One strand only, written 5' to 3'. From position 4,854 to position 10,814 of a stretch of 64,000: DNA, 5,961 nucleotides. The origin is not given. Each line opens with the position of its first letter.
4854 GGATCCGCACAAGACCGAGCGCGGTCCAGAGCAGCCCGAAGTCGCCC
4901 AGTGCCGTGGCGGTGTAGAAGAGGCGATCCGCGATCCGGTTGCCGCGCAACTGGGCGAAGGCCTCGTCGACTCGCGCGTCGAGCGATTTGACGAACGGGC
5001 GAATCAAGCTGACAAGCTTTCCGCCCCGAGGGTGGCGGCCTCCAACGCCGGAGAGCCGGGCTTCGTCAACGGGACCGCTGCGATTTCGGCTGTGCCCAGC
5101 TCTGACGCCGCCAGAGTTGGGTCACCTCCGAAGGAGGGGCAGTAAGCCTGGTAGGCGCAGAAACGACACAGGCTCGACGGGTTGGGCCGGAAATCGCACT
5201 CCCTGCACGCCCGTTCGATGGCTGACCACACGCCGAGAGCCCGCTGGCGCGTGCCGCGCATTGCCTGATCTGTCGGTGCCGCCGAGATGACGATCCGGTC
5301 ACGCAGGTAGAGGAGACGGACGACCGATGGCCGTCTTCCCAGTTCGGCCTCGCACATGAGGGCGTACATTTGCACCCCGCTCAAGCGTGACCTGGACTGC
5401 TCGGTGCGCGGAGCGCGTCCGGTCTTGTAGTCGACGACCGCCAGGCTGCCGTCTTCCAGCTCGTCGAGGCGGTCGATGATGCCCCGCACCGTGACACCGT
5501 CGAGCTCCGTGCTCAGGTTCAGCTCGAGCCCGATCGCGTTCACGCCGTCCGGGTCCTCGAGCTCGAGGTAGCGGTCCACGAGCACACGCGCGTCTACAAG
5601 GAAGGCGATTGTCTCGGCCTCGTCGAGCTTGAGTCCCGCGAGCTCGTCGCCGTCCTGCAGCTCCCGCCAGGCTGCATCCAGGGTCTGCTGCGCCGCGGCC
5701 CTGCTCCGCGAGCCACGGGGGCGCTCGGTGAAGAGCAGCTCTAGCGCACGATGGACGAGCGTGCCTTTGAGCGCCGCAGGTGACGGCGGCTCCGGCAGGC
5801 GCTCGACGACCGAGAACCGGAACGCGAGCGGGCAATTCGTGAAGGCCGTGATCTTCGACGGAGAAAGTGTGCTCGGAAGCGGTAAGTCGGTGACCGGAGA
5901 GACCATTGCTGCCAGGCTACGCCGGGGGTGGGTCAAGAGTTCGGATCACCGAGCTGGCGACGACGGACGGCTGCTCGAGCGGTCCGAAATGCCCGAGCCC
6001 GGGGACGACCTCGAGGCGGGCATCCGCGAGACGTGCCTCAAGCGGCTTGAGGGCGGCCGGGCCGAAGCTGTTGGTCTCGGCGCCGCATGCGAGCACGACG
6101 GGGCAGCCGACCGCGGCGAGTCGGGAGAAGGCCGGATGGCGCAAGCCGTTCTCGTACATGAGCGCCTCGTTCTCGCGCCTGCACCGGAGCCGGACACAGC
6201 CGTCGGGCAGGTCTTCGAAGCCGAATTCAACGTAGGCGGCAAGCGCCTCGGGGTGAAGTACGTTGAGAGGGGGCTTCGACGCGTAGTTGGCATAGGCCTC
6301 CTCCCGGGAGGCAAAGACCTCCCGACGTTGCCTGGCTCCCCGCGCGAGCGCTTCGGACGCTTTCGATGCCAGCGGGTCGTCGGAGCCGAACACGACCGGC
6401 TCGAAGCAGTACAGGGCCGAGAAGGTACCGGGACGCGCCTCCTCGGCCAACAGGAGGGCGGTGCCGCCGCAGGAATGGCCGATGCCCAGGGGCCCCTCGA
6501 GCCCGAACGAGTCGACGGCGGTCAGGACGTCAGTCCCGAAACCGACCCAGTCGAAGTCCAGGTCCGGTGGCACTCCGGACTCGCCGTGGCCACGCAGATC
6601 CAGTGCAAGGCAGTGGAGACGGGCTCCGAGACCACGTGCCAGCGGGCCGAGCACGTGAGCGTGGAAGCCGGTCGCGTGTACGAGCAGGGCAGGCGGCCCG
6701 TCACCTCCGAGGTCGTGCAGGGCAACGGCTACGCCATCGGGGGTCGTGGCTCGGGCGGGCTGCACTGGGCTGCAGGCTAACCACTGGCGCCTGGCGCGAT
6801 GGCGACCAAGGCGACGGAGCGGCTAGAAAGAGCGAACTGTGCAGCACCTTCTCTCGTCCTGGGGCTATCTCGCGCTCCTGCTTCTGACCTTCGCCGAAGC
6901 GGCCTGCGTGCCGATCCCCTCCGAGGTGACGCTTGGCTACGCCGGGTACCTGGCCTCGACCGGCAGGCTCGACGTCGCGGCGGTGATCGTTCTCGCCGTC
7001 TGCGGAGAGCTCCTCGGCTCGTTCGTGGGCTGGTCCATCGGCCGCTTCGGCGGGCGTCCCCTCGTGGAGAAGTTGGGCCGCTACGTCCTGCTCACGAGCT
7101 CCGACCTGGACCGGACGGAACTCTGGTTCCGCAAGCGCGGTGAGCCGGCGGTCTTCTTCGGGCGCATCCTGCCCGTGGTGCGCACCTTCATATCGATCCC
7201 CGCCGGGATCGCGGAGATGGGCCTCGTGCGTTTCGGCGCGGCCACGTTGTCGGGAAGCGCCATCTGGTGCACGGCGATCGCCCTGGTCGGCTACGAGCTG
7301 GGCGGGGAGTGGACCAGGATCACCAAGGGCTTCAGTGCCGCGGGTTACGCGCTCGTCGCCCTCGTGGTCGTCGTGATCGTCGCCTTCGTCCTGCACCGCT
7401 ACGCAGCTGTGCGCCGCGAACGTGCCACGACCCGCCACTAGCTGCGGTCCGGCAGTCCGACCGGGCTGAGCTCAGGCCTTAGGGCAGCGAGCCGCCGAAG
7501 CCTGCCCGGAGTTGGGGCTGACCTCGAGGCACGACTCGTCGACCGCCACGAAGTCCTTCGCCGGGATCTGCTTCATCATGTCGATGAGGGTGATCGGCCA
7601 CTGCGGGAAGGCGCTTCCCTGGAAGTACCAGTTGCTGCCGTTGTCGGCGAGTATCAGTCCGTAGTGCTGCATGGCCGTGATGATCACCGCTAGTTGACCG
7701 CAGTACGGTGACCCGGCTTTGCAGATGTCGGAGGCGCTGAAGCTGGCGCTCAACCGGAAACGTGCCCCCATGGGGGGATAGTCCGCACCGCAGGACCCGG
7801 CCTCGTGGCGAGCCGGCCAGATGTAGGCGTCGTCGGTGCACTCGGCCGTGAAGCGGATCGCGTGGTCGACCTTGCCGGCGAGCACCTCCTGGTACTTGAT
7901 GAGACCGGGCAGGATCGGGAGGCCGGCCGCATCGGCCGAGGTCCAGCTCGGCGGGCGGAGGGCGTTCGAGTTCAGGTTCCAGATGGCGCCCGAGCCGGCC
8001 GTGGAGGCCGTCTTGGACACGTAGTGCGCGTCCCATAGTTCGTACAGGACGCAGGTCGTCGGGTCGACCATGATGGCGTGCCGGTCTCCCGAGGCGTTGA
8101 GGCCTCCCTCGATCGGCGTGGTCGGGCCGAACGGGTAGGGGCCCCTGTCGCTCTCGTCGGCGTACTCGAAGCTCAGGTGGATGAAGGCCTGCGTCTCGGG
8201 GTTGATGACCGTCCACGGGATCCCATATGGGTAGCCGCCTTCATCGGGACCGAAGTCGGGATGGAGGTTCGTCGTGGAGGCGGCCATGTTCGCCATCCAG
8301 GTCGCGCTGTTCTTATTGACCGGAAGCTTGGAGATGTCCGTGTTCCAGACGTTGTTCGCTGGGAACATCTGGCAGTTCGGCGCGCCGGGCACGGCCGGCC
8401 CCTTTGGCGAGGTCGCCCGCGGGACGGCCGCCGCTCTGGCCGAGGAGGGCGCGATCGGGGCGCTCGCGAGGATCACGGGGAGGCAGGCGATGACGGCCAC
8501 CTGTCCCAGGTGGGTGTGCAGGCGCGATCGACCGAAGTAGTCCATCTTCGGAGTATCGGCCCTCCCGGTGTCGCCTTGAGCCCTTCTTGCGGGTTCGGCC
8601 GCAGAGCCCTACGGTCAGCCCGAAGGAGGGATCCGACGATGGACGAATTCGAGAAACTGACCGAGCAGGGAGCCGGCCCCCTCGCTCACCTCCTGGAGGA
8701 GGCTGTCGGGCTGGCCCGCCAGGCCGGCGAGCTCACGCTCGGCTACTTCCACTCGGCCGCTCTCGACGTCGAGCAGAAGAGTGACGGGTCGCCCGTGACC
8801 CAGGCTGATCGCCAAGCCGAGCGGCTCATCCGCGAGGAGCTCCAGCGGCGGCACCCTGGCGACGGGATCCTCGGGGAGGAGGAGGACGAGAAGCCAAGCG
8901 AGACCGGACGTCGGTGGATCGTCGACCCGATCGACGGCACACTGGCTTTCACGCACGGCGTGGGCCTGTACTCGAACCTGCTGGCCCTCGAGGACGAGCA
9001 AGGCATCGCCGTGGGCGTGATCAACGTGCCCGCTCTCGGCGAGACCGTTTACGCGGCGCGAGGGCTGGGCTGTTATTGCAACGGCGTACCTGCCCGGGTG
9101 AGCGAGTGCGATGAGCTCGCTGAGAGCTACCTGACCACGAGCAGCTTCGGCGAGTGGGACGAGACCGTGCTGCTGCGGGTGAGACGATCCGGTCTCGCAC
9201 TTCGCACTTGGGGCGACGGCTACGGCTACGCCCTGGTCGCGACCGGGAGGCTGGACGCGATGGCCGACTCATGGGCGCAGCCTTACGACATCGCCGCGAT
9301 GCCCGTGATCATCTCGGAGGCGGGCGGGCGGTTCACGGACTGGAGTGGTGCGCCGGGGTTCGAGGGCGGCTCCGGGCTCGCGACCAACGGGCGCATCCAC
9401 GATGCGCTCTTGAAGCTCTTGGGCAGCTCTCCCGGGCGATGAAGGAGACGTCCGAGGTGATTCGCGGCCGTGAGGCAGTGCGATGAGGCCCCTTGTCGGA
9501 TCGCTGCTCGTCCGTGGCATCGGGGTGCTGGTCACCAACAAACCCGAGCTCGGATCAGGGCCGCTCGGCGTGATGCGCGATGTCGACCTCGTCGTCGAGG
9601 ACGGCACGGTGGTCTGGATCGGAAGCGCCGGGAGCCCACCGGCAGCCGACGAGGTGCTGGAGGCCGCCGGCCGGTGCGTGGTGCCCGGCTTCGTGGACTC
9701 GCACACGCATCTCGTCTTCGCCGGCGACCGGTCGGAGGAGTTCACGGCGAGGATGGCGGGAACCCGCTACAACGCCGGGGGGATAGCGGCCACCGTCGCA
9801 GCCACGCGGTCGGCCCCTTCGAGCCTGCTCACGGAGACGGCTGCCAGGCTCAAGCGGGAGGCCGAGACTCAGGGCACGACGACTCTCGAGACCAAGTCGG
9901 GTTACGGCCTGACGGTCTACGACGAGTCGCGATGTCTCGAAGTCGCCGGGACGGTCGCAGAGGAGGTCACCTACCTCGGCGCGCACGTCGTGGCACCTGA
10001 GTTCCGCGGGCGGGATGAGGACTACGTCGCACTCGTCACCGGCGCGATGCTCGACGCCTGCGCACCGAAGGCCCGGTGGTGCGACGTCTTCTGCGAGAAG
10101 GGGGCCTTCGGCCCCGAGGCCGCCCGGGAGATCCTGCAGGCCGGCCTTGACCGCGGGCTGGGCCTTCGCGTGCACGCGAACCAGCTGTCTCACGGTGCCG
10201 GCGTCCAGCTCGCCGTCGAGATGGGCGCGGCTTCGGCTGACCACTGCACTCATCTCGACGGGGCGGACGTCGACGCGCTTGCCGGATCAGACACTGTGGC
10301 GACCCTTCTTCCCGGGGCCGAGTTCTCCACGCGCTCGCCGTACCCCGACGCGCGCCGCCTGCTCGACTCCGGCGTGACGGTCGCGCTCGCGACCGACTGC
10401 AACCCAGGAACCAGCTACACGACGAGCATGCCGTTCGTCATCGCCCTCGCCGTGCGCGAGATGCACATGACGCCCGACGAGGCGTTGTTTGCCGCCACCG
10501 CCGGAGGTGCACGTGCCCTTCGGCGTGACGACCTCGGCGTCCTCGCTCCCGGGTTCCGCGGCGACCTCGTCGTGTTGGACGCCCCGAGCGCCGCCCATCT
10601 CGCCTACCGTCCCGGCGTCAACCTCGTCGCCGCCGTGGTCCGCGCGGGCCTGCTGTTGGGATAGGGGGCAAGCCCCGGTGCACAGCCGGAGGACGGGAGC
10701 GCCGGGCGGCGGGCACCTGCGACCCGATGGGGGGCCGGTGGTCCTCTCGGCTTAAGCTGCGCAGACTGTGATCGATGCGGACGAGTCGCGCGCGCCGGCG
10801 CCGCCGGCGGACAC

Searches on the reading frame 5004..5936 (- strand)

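Call 68: search_protein_families(library=ncbifam, proteins=[window:5004-5936:-], max_evalue=0.00001)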
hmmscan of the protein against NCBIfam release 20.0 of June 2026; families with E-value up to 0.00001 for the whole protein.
window:5004-5936:- (310 aa): 4 families
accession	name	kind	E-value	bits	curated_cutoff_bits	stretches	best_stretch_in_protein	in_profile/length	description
TIGR03623.1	TIGR03623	subfamily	1.8e-12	46.4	299.6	1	55-194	636-783/876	probable DNA repair protein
TIGR02786.1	addB_alphas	equivalog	1.5e-11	43.2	486.5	1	45-186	779-917/1024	double-strand break repair protein AddB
TIGR00372.1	cas4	equivalog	1.8e-10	41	65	1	148-267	66-179/180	CRISPR-associated protein Cas4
TIGR02774.1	rexB_recomb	equivalog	8.9e-06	24.3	718.35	0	24-173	745-903/1076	ATP-dependent nuclease subunit B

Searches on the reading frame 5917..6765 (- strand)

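Call 68: search_protein_families(library=ncbifam, proteins=[window:5917-6765:-], max_evalue=0.00001)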
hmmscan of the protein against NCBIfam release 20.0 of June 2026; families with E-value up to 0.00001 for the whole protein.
window:5917-6765:- (282 aa): 6 families
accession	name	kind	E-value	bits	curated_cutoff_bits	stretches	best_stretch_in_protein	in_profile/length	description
NF051488.1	bifunc_PcaDC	exception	1e-16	61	390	2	20-143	7-132/375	bifunctional 3-oxoadipate enol-lactonase/4-carboxymuconolactone decarboxylase PcaDC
TIGR02427.1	protocat_pcaD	equivalog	2.5e-11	43.4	255.85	1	24-109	14-99/251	3-oxoadipate enol-lactonase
TIGR03056.1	bchO_mg_che_rel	equivalog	2.7e-11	43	172.55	1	12-105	16-110/278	alpha/beta fold hydrolase BchO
NF007954.0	PRK10673.1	equivalog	9.4e-09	34.9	399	1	25-105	18-96/255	esterase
NF051487.1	bifunc_PcaCD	exception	1.4e-08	34.3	430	0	25-69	174-218/413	bifunctional 4-carboxymuconolactone decarboxylase/3-oxoadipate enol-lactonase PcaCD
NF011457.0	PRK14875.1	equivalog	2.3e-07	30.1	307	1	12-128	120-236/372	acetoin dehydrogenase dihydrolipoyllysine-residue acetyltransferase subunit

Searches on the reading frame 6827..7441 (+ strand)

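Call 68: search_protein_families(library=ncbifam, proteins=[window:6827-7441:+], max_evalue=0.00001)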
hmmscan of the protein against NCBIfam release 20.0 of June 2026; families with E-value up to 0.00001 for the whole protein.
window:6827-7441:+ (204 aa): 3 families
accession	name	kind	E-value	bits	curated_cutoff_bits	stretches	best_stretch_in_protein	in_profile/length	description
NF052604.1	UndecprPTUtpABac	equivalog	2e-40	139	250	1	7-195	10-194/198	undecaprenyl phosphate transporter UptA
NF052605.1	UndecprPTUptAStph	equivalog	2.3e-32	112.6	300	1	2-191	2-195/197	undecaprenyl phosphate transporter UptA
NF008102.0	PRK10847.1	equivalog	1.3e-17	64.3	236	1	11-201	27-214/219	DedA family protein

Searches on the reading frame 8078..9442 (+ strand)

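Call 68: search_protein_families(library=ncbifam, proteins=[window:8078-9442:+], max_evalue=0.00001)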
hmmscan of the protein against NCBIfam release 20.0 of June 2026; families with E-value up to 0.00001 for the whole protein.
window:8078-9442:+ (454 aa): 7 families
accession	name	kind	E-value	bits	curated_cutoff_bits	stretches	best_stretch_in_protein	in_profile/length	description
TIGR02067.1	his_9_HisN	equivalog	3.7e-71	239.6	275.15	1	209-448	5-251/252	histidinol-phosphatase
TIGR01331.1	bisphos_cysQ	equivalog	2.1e-28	99.6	228.8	1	206-426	2-231/250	3'(2'),5'-bisphosphate nucleotidase CysQ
NF009321.0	PRK12676.1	equivalog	2.8e-22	79.1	264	1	230-425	34-232/264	bifunctional fructose-bisphosphatase/inositol-phosphate phosphatase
NF008027.1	PRK10757.1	equivalog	3.3e-21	75.4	332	1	205-447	4-256/267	inositol-1-monophosphatase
NF008182.0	PRK10931.1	equivalog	1.5e-16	60.2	379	1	206-424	2-225/246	3'(2'),5'-bisphosphate nucleotidase CysQ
TIGR01330.1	bisphos_HAL2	equivalog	5.9e-12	45.1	267.05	0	276-327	133-183/359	3'(2'),5'-bisphosphate nucleotidase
NF010678.0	PRK14076.1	equivalog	2.1e-07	30.2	493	1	235-425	37-254/570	bifunctional NADP phosphatase/NAD kinase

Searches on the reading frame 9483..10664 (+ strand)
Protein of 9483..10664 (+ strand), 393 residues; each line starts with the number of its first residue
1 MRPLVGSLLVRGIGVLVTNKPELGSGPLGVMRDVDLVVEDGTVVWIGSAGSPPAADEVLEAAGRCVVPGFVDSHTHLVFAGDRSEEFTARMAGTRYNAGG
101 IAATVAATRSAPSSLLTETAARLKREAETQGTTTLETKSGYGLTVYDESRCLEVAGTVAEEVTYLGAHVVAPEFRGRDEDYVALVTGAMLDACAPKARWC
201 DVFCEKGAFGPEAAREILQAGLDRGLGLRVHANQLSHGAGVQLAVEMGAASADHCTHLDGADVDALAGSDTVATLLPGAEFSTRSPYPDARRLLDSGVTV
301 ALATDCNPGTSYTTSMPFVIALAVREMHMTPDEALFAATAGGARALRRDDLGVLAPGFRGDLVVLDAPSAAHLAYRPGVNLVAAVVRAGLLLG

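Call 64: search_protein_families(library=pfam, proteins=[window:9483-10664:+], max_evalue=0.0001)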
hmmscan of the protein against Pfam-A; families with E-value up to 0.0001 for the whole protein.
window:9483-10664:+ (393 aa): 2 families
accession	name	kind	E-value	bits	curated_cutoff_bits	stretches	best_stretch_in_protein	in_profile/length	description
PF01979.26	Amidohydro_1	-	1e-23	84.6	25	1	66-389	2-342/345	Amidohydrolase family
PF07969.17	Amidohydro_3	-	1.8e-16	61.2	29.7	2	198-367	244-446/472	Amidohydrolase family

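Call 68: search_protein_families(library=ncbifam, proteins=[window:9483-10664:+], max_evalue=0.00001)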
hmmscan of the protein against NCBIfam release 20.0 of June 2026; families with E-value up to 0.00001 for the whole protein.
window:9483-10664:+ (393 aa): 34 families (the best 25 are shown)
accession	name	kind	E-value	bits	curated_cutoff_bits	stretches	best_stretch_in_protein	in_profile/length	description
TIGR01224.1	hutI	equivalog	1.7e-108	362.8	298.15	1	34-389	4-375/377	imidazolonepropionase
NF006679.0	PRK09228.1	subfamily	4.6e-21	75.1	351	1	252-376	268-396/433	guanine deaminase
NF006055.0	PRK08203.1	equivalog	5.2e-19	68.1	532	1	253-374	272-399/455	8-oxoguanine deaminase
TIGR02967.1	guan_deamin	equivalog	1.9e-18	66.6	375.4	1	253-370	244-365/401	guanine deaminase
NF006056.0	PRK08204.1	subfamily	5.8e-16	58.3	391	2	254-386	251-397/449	hypothetical protein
NF005557.0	PRK07228.1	equivalog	1.9e-15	56.5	522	1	254-386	255-394/445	5'-deoxyadenosine deaminase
NF004801.0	PRK06151.1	subfamily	2e-12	46.7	416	1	292-373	325-406/491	chlorohydrolase family protein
NF051886.1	XaaProDiPepCaul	equivalog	3.3e-12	46.2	500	0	31-98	16-83/398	Xaa-Pro dipeptidase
NF004701.0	PRK06038.1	equivalog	1.1e-11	44.1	609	0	31-78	21-67/432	N-ethylammeline chlorohydrolase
NF006681.0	PRK09229.1-2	equivalog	1.4e-11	43.8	362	1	252-386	269-407/451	formimidoylglutamate deiminase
NF004636.0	PRK05985.1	subfamily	2.8e-11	42.9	408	1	33-135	17-116/398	amidohydrolase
NF006689.0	PRK09237.1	equivalog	3.2e-11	42.4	371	1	31-91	20-79/383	amidohydrolase/deacetylase family metallohydrolase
NF006252.0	PRK08393.1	equivalog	1.8e-09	37.2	617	0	34-77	21-63/424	N-ethylammeline chlorohydrolase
TIGR02033.1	D-hydantoinase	equivalog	3e-09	36.3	393.25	1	33-129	16-113/454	dihydropyrimidinase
NF006845.0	PRK09357.2-6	equivalog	3.6e-09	35.8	728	1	30-113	17-99/428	dihydroorotase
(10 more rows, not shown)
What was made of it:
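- A canonical hutI is present in the window at 9483-10664 (call 68).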
